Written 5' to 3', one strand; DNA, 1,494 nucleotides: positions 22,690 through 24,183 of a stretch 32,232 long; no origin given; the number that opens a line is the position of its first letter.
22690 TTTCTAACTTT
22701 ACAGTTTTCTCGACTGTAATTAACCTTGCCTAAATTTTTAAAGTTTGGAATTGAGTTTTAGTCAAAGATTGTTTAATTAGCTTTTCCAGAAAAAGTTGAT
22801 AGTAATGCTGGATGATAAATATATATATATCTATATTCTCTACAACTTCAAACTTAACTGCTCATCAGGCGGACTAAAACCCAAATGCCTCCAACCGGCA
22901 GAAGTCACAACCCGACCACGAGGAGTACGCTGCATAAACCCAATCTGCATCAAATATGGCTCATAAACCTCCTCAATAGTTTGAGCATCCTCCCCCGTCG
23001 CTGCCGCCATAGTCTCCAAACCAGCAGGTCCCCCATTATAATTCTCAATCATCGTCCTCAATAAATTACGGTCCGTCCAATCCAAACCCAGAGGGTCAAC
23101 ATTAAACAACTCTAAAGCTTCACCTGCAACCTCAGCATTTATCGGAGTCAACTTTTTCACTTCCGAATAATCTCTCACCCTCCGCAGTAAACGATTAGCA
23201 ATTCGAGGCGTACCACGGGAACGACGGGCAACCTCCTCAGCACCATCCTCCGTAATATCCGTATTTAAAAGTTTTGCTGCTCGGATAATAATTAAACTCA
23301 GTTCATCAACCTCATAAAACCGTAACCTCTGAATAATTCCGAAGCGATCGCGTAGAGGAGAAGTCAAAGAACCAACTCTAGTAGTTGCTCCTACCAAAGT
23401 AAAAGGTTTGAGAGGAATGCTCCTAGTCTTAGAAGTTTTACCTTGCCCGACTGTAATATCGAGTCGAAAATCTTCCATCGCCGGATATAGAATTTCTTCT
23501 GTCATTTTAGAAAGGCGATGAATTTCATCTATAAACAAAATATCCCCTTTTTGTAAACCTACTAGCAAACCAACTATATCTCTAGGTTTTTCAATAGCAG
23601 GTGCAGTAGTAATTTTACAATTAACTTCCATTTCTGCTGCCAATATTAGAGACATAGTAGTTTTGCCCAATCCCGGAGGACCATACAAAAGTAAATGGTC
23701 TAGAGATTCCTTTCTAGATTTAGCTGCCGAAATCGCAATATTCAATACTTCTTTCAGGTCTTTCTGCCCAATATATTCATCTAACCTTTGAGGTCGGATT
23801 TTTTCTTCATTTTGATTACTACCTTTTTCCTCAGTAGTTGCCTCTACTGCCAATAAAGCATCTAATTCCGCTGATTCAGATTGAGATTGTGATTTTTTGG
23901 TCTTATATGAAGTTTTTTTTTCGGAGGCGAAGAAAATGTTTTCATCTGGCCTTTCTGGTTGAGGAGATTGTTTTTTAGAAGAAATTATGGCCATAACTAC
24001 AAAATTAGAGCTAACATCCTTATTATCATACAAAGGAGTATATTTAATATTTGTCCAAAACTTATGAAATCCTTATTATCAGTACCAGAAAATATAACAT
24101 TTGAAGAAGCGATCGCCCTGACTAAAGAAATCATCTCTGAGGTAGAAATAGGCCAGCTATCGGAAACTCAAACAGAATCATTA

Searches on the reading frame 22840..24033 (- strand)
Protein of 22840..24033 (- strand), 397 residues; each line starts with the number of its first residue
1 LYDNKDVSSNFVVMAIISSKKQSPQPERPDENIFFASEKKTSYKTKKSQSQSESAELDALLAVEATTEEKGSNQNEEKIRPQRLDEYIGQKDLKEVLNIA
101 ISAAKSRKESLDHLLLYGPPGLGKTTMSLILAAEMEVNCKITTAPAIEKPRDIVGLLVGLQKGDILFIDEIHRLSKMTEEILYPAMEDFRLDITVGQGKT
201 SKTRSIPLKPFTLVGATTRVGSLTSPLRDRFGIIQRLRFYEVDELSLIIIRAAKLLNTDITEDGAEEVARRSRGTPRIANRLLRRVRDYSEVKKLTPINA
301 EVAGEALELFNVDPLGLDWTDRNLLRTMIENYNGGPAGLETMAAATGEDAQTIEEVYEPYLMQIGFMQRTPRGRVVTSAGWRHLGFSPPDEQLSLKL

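Call 9: search_protein_families(library=pfam, proteins=[window:22840-24033:-])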
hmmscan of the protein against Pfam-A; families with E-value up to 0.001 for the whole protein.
window:22840-24033:- (397 aa): 8 families
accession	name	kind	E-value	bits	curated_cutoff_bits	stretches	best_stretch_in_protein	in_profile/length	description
PF05496.18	RuvB_N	-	8.6e-75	250.3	27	1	79-237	1-159/159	Holliday junction DNA helicase RuvB P-loop domain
PF17864.7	AAA_lid_4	-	8.7e-31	105.9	27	1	240-313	1-74/74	RuvB AAA lid domain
PF05491.19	RuvB_C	-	6.2e-24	84.2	24.7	1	315-384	2-71/72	RuvB C-terminal winged helix domain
PF00004.35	AAA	-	2.3e-18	67.3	21.2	1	114-237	1-129/131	ATPase family associated with various cellular activities (AAA)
PF07728.20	AAA_5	-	3.1e-11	43.9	22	1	113-231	1-139/139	AAA domain (dynein-related subfamily)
PF01078.27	Mg_chelatase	-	0.00012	21.9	20.3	0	85-131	3-42/207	Magnesium chelatase, subunit ChlI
PF07726.17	AAA_3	-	0.0004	20.7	27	0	113-193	1-93/131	ATPase family associated with various cellular activities (AAA)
PF20720.3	nSTAND3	-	0.00074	19.7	27.2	0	101-169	7-72/155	Novel STAND NTPase 3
